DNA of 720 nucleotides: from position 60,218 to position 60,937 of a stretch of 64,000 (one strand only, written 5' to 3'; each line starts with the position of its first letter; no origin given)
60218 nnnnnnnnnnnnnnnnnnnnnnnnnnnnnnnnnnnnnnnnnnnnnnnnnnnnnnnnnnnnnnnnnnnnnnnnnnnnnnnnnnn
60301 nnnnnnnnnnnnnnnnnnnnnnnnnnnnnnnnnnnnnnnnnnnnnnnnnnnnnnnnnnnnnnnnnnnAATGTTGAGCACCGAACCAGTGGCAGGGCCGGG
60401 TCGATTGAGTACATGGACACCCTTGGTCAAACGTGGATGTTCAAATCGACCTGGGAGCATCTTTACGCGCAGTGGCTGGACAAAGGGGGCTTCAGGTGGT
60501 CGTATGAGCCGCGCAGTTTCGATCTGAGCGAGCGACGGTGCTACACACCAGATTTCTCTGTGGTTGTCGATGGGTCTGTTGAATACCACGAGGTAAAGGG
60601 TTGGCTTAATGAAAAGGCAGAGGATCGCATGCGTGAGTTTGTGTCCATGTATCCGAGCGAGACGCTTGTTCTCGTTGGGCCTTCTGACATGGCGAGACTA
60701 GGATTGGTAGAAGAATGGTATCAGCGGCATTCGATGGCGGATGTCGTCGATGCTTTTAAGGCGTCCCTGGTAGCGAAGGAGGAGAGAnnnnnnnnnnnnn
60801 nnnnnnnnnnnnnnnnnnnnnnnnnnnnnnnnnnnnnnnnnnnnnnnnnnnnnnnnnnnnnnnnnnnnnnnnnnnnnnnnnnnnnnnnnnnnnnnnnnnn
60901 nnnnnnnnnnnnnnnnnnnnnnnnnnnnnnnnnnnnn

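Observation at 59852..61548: Free-standing triple-HTH + PD-(D/E)xK endonuclease gene inserted between tail sheath and a sheath-domain paralog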

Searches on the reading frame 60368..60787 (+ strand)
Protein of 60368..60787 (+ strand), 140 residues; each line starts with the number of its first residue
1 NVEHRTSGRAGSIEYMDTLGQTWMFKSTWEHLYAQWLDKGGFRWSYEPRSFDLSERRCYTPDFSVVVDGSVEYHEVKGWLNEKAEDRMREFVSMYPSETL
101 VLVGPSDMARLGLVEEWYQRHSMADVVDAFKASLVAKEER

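Call 21: search_solved_structures(query=A2, max_evalue=10, show_alignments=4)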
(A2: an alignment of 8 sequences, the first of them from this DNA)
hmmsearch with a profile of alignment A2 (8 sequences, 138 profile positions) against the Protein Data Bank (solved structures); distinct sequences matched with E-value up to 10: 4.
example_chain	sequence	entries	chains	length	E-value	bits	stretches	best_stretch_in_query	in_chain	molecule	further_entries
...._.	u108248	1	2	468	0.0044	19.9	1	21-88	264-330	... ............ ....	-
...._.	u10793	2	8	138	0.029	17.2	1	26-104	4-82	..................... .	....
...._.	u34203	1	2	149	0.12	15.2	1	25-70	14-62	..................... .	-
1fzr_A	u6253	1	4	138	0.14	15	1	26-104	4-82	ENDONUCLEASE I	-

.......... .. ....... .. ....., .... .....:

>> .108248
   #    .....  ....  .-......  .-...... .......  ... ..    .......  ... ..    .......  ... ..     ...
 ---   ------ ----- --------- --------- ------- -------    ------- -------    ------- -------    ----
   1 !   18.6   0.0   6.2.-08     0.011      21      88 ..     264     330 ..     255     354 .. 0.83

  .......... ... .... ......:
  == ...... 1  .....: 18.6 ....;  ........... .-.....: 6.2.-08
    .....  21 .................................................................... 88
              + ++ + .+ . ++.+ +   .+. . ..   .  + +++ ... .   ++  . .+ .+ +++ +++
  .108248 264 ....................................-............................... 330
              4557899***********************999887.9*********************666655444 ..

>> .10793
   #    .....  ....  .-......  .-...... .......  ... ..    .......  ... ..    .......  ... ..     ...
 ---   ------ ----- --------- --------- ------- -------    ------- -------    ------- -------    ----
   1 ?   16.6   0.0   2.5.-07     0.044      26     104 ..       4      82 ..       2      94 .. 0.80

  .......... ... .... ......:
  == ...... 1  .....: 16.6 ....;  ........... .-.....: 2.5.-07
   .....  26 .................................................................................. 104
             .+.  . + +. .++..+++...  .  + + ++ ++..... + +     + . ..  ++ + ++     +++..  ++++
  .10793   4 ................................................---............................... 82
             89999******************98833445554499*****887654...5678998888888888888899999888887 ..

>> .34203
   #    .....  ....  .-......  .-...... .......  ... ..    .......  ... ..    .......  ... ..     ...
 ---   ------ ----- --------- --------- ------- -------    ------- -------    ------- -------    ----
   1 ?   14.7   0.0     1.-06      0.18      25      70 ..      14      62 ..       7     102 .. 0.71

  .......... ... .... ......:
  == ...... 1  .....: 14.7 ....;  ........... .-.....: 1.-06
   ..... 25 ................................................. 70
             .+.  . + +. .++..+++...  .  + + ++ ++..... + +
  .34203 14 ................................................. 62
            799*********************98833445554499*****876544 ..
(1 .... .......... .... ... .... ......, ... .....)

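Call 22: search_protein_families(library=pfam, alignment_id=A2, max_evalue=10)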
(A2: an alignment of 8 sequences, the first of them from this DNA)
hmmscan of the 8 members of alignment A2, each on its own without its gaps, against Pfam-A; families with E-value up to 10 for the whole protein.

A. member 1, seq(140 aa): 1 family
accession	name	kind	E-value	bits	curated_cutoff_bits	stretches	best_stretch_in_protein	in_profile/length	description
PF06356.17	DUF1064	-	0.02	15.7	24.7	1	58-97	63-103/117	Protein of unknown function (DUF1064)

B. families by the number of members that match (of 8 scanned): 3 families
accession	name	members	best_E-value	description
PF06356.17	DUF1064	6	0.00063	Protein of unknown function (DUF1064)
PF05626.16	DUF790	3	0.0074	Protein of unknown function (DUF790)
PF05367.17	Phage_endo_I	1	0.0046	Phage endonuclease I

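Call 30: search_protein_representatives(alignment_id=A2)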
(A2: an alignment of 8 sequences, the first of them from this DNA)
Query: 8 sequences, 138 profile positions. Proteins with E-value up to 0.001 (for the whole library): 10057; up to 1e-10: 2305; up to 1e-30: 39. The best 150 are listed.
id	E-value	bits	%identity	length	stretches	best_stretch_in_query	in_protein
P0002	1.5e-62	225.5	-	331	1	1-136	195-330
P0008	4.4e-61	220.8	-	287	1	1-137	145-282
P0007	7.9e-60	216.7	-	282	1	1-136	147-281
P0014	2.7e-54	198.8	-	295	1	2-135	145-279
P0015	7.3e-51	187.7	-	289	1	1-133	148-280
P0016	3.1e-50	185.6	-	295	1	7-135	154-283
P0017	8.7e-50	184.2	-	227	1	1-136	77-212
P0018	5.0e-46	172.0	-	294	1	2-135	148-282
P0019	1.0e-45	171.0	-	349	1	1-135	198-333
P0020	1.1e-45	170.9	-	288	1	1-135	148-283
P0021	1.4e-45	170.6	-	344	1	1-137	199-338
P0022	2.1e-45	170.0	-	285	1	1-131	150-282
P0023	3.1e-45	169.4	-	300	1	2-136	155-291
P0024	4.8e-44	165.6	-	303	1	1-131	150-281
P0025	1.7e-43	163.8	-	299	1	1-135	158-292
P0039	2.3e-37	143.9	-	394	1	3-136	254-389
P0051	7.6e-24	100.1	-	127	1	15-107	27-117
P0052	9.1e-22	93.4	-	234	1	15-133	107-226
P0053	1.4e-21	92.8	-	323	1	16-115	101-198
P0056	2.6e-21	91.9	-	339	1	9-114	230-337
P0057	5.2e-21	91.0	-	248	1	2-114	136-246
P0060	1.0e-20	90.0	-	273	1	9-114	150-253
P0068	4.0e-20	88.1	-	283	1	13-108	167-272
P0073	6.7e-20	87.4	-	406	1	3-114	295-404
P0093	2.5e-19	85.5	-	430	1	20-104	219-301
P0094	2.6e-19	85.5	-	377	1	11-103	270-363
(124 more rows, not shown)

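Call 31: search_protein_families(library=pfam, proteins=[P0051, P0052, P0053, P0056, P0057, P0060, P0068, P0073, P0093, P0094], max_evalue=0.001)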
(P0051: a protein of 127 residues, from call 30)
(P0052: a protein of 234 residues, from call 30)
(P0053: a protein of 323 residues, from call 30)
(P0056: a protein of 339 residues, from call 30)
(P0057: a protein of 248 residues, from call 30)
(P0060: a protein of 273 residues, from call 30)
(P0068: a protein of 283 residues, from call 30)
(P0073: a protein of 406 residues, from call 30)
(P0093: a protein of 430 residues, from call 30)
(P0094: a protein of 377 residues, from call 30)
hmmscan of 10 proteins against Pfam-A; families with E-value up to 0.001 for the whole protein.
P0051 (127 aa): 0 families

P0052 (234 aa): 3 families
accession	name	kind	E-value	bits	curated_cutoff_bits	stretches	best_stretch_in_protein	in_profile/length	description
PF13936.12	HTH_38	-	5.4e-06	26.5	27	1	5-41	6-42/44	Helix-turn-helix domain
PF02796.21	HTH_7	-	0.00018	22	23.8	0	52-85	1-34/45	Helix-turn-helix domain of resolvase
PF13384.12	HTH_23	-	0.00062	20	24.6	0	16-46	14-46/50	Homeodomain-like domain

P0053 (323 aa): 3 families
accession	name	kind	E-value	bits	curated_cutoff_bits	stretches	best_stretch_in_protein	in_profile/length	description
PF07460.16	NUMOD3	-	4.9e-07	30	20.4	1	65-91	1-27/37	NUMOD3 motif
PF19610.4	DUF6115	-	4.1e-05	24.4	27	0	240-307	64-131/134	Family of unknown function (DUF6115)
PF05367.17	Phage_endo_I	-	4.1e-05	23.7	29.1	1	107-185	11-91/149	Phage endonuclease I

P0056 (339 aa): 21 families
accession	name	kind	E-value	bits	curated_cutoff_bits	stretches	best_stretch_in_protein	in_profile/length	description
PF13936.12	HTH_38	-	5.2e-14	52.1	27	0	86-115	14-42/44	Helix-turn-helix domain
PF13384.12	HTH_23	-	7.8e-11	41.9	24.6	0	37-62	15-40/50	Homeodomain-like domain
PF02796.21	HTH_7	-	2.1e-10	41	23.8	0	90-116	18-44/45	Helix-turn-helix domain of resolvase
PF19575.5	HTH_58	-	1.9e-09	37.7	23.8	0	85-123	19-56/62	Helix-turn-helix domain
PF14493.12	HTH_40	-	2e-09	38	27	1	90-141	9-59/89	Helix-turn-helix domain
PF13518.12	HTH_28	-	3.5e-09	37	25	0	31-62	4-35/52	Helix-turn-helix domain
PF13551.12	HTH_29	-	1.5e-08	35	28.1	0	90-115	8-34/64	Winged helix-turn helix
PF04297.20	UPF0122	-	6.2e-07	30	22.7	0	73-124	14-64/101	Putative helix-turn-helix protein, YlxM / p13 like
PF06356.17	DUF1064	-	8e-07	29.9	24.7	1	234-325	13-107/117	Protein of unknown function (DUF1064)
PF05367.17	Phage_endo_I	-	1.5e-06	28.4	29.1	1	246-327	14-93/149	Phage endonuclease I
PF04218.19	CENP-B_N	-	2.6e-06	27.4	21.2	0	32-62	15-45/53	CENP-B N-terminal DNA-binding domain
PF15978.11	TnsD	-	3.6e-06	26.7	32.4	0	89-138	195-245/355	Tn7-like transposition protein D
PF25257.1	DUF7858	-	1.8e-05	25.2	27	0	91-125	58-93/170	Family of unknown function (DUF7858)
PF00356.27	LacI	-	2.2e-05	24.6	27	0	97-122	3-24/46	Bacterial regulatory proteins, lacI family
PF12840.13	HTH_20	-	3.4e-05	24.2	27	0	89-116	12-41/51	Helix-turn-helix domain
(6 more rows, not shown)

P0057 (248 aa): 1 family
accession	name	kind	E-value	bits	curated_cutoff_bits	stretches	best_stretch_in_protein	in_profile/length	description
PF05367.17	Phage_endo_I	-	0.00047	20.2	29.1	1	155-233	10-90/149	Phage endonuclease I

P0060 (273 aa): 15 families
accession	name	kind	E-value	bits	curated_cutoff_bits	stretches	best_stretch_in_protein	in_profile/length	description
PF13384.12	HTH_23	-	7.4e-15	54.7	24.6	1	105-136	9-40/50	Homeodomain-like domain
PF13936.12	HTH_38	-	2.2e-10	40.6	27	0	1-26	16-41/44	Helix-turn-helix domain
PF02796.21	HTH_7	-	9.2e-09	35.7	23.8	0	1-26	17-42/45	Helix-turn-helix domain of resolvase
PF13542.12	HTH_Tnp_ISL3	-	3.6e-06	26.8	27.4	0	7-27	28-48/51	Helix-turn-helix domain of transposase family ISL3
PF08281.18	Sigma70_r4_2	-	3e-05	24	25.7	0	56-75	30-49/54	Sigma-70, region 4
PF14493.12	HTH_40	-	4.6e-05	24.1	27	0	107-131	6-30/89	Helix-turn-helix domain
PF05367.17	Phage_endo_I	-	6.7e-05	23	29.1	1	163-243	11-93/149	Phage endonuclease I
PF13518.12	HTH_28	-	7.9e-05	23.1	25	0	106-135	5-34/52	Helix-turn-helix domain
PF08279.18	HTH_11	-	8.1e-05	22.9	25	0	7-29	17-39/55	HTH domain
PF13613.12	HTH_Tnp_4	-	8.1e-05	22.6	27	0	10-29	24-43/53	Helix-turn-helix of DDE superfamily endonuclease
PF12802.13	MarR_2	-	0.00019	22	27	0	5-28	18-43/61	MarR family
PF00356.27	LacI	-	0.0002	21.5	27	0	11-28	5-22/46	Bacterial regulatory proteins, lacI family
PF13551.12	HTH_29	-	0.00021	21.8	28.1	0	4-27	10-34/64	Winged helix-turn helix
PF04545.22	Sigma70_r4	-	0.00026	20.9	24.1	0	108-136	15-43/50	Sigma-70, region 4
PF12728.13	HTH_17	-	0.00064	20.4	27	0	56-90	5-34/51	Helix-turn-helix domain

P0068 (283 aa): 1 family
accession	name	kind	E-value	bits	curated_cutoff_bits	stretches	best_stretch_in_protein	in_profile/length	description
PF06356.17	DUF1064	-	7.4e-06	26.8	24.7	1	178-268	14-109/117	Protein of unknown function (DUF1064)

P0073 (406 aa): 1 family
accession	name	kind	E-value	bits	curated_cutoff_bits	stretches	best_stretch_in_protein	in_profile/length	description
PF22127.1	NtdA_N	-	0.00017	21.8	27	1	270-312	5-48/66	NTD biosynthesis operon protein NtdA, N-terminal domain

P0093 (430 aa): 12 families
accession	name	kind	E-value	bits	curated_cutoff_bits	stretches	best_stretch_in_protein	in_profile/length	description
PF13518.12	HTH_28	-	3.6e-12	46.6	25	0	117-148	7-37/52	Helix-turn-helix domain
PF13384.12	HTH_23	-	2.1e-08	34.2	24.6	0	384-413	2-31/50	Homeodomain-like domain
PF13411.12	MerR_1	-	3.7e-08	33.8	21.6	0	21-46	2-27/69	MerR HTH family regulatory protein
PF07460.16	NUMOD3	-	7.6e-08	32.6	20.4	1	179-205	1-27/37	NUMOD3 motif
PF05367.17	Phage_endo_I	-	1.5e-06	28.4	29.1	1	221-299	11-91/149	Phage endonuclease I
PF01527.26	HTH_Tnp_1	-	3.4e-06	27.6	24.1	0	10-43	12-47/75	Transposase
PF00376.29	MerR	-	1.4e-05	25.2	28.2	0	21-39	1-19/38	MerR family regulatory protein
PF01381.28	HTH_3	-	3.7e-05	24.1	23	0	115-144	1-30/55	Helix-turn-helix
PF08281.18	Sigma70_r4_2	-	5e-05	23.3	25.7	0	122-141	25-44/54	Sigma-70, region 4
PF08822.17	DUF1804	-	7.8e-05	23.1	29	0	114-144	10-40/164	Protein of unknown function (DUF1804)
PF04545.22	Sigma70_r4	-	0.00039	20.3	24.1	0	113-138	11-35/50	Sigma-70, region 4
PF10668.15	Phage_terminase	-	0.00046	20.3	22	0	118-143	15-42/67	Phage terminase small subunit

P0094 (377 aa): 8 families
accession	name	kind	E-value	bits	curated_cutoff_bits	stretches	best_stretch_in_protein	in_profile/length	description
PF19575.5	HTH_58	-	4.2e-14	52.6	23.8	0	72-105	24-57/62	Helix-turn-helix domain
PF13936.12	HTH_38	-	2.1e-09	37.4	27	0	64-92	11-38/44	Helix-turn-helix domain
PF06356.17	DUF1064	-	6e-09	36.8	24.7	1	309-362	53-107/117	Protein of unknown function (DUF1064)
PF13384.12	HTH_23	-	3.9e-07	30.1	24.6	0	71-96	14-39/50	Homeodomain-like domain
PF13518.12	HTH_28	-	7.8e-07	29.5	25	0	226-258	2-34/52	Helix-turn-helix domain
PF02796.21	HTH_7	-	1.6e-06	28.6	23.8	0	167-197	4-34/45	Helix-turn-helix domain of resolvase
PF04218.19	CENP-B_N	-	7.2e-05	22.8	21.2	0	64-95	11-43/53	CENP-B N-terminal DNA-binding domain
PF19610.4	DUF6115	-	0.00091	20.1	27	0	118-140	97-119/134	Family of unknown function (DUF6115)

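Call 65: find_encoding_contigs(protein=P0014, flank=4000, max_places=2)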
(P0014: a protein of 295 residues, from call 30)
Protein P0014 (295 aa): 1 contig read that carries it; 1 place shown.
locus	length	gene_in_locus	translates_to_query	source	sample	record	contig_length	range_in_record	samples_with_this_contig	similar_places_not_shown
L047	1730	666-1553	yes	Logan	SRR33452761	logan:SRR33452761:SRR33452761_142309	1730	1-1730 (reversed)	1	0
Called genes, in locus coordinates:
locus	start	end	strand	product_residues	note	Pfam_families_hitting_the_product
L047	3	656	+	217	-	?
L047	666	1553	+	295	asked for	PF00196:GerE (faint)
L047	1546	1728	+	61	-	?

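Call 66: find_encoding_contigs(protein=P0039, flank=4000, max_places=2)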
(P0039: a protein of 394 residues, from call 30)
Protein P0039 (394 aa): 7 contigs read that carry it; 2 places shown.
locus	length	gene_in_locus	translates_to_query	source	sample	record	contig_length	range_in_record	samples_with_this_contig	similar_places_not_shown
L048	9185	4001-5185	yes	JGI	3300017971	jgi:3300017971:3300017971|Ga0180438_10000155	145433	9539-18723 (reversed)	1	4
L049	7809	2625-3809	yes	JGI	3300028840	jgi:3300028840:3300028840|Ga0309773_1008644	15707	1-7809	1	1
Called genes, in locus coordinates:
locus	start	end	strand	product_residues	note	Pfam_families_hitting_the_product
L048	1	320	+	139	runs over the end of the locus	-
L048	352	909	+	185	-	PF00961:LAGLIDADG_1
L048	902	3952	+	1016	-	PF04984:Phage_sheath_1 (weak), PF17482:Phage_sheath_1C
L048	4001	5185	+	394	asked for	PF00196:GerE (faint), PF01371:Trp_repressor (faint), PF01527:HTH_Tnp_1 (faint), PF02796:HTH_7 (faint), PF04545:Sigma70_r4 (faint), PF08281:Sigma70_r4_2 (faint), PF13384:HTH_23 (faint), PF13518:HTH_28 (faint), +4 more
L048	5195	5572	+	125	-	-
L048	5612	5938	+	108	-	-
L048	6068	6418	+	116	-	-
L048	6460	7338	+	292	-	-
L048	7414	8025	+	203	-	-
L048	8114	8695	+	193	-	PF06841:Phage_T4_gp19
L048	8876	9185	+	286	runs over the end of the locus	PF14528:LAGLIDADG_3 (weak)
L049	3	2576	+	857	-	?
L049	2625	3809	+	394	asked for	PF00196:GerE (faint), PF01371:Trp_repressor (faint), PF01527:HTH_Tnp_1 (faint), PF02796:HTH_7 (faint), PF04545:Sigma70_r4 (faint), PF08281:Sigma70_r4_2 (faint), PF13384:HTH_23 (faint), PF13518:HTH_28 (faint), +4 more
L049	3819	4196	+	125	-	-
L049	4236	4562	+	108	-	-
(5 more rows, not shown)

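Call 72: find_encoding_contigs(protein=P0053, flank=4000, max_places=2)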
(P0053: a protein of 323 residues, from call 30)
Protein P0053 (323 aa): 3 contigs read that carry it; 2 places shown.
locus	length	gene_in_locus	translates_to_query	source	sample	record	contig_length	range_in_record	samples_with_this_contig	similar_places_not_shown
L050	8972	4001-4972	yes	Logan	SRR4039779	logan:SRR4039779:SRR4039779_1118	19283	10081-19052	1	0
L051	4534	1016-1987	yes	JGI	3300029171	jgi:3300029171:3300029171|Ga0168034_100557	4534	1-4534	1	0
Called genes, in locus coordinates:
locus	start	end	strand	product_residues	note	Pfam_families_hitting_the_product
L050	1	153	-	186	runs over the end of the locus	-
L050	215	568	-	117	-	-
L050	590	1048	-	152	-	PF00210:Ferritin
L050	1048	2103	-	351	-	PF04389:Peptidase_M28, PF05343:Peptidase_M42 (faint), PF01546:Peptidase_M20 (weak)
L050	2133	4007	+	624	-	PF03237:Terminase_6N, PF17289:Terminase_6C (faint)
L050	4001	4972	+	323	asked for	PF19610:DUF6115 (faint), PF07460:NUMOD3 (weak)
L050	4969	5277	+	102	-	-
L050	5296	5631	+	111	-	-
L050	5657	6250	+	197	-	-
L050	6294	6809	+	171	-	PF13563:2_5_RNA_ligase2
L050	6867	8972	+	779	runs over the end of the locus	?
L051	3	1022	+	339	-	?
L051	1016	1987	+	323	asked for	PF19610:DUF6115 (faint), PF07460:NUMOD3 (weak)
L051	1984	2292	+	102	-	-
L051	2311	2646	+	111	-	-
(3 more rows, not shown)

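Call 73: find_encoding_contigs(protein=P0056, flank=4000, max_places=2)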
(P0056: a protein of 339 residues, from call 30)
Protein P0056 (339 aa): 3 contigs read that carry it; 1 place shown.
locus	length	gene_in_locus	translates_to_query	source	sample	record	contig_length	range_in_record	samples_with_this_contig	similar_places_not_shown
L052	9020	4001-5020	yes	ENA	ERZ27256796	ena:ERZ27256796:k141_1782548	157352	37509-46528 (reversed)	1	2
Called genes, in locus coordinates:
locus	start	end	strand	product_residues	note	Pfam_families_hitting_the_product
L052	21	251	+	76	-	-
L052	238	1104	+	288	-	-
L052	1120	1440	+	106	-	-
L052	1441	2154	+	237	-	-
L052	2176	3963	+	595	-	PF04984:Phage_sheath_1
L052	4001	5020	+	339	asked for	PF04297:UPF0122 (faint), PF15978:TnsD (faint), PF02796:HTH_7 (faint), PF04218:CENP-B_N (faint), PF13384:HTH_23 (faint), PF13518:HTH_28 (faint), PF05367:Phage_endo_I (weak), PF06356:DUF1064 (weak), +5 more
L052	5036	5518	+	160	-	PF06841:Phage_T4_gp19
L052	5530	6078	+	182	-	PF06841:Phage_T4_gp19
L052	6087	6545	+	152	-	-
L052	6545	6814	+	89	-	-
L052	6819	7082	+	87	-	-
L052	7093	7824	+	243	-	PF14947:HTH_45 (weak)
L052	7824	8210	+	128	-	-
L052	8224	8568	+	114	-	-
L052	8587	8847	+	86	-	-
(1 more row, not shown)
